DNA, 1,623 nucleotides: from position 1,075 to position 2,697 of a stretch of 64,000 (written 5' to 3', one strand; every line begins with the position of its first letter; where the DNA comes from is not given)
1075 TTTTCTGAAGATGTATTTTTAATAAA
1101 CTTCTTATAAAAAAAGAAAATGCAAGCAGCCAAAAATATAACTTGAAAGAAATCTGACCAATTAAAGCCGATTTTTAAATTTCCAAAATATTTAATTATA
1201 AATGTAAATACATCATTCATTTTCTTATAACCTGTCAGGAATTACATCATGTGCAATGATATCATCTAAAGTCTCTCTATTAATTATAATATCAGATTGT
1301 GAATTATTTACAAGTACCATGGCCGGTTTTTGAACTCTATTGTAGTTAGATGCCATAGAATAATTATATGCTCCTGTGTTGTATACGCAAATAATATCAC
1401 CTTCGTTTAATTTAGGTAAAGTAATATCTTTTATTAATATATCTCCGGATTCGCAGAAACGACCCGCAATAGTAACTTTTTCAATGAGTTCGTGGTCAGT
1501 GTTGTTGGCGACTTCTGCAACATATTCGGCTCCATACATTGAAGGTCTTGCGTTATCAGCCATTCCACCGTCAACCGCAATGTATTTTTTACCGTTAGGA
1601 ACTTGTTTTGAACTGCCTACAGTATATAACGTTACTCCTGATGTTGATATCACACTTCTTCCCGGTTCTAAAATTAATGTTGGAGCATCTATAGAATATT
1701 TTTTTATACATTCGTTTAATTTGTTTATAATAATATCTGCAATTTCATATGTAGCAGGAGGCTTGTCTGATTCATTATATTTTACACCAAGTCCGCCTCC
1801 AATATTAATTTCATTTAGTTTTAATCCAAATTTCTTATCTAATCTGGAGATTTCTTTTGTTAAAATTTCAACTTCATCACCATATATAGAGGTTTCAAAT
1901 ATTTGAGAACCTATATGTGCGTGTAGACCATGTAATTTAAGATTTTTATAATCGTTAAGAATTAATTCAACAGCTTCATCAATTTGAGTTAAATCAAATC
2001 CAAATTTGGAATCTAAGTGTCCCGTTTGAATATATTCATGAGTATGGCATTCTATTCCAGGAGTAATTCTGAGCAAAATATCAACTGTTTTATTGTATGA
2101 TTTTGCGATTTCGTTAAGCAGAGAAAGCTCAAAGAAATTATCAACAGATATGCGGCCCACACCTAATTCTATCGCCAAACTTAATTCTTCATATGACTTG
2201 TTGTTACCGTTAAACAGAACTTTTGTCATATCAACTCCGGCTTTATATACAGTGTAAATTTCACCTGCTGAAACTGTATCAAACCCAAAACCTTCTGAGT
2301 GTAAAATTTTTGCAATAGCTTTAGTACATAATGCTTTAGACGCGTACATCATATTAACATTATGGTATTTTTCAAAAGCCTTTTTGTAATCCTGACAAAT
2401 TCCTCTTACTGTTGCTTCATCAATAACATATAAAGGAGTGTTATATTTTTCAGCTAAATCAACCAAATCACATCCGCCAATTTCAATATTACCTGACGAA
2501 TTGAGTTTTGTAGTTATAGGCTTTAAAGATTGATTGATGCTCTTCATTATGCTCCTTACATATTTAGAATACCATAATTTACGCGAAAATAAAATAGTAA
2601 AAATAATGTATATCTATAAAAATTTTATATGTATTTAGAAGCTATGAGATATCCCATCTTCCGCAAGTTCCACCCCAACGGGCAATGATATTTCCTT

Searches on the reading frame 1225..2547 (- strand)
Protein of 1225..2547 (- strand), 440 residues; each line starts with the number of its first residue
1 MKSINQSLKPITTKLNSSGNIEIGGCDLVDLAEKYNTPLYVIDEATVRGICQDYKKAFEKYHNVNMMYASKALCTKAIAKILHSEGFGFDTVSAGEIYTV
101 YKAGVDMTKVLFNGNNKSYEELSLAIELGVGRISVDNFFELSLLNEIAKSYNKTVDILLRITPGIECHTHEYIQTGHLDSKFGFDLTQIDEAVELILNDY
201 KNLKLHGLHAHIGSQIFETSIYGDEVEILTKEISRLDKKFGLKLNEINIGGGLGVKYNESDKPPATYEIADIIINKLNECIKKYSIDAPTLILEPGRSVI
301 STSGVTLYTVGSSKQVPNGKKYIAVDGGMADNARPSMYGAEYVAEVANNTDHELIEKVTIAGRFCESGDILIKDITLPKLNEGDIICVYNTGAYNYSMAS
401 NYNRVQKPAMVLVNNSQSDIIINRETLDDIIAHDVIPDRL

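Call 42: search_protein_families(library=pfam, proteins=[window:1225-2544:-], max_evalue=0.00001)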
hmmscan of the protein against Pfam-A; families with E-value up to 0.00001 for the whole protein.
window:1225-2544:- (439 aa): 2 families
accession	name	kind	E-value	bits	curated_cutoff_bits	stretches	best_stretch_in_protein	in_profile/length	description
PF02784.22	Orn_Arg_deC_N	-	1.6e-57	195.2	23.4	1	48-299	6-246/247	Pyridoxal-dependent decarboxylase, pyridoxal binding domain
PF00278.28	Orn_DAP_Arg_deC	-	1.4e-18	67.4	23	1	223-391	5-95/95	Pyridoxal-dependent decarboxylase, C-terminal sheet domain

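Call 109: find_encoding_contigs(protein=window:1225-2547:-, flank=10000, max_places=1)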
Protein window:1225-2547:- (440 aa): no gene with exactly this product is on record in the collection.
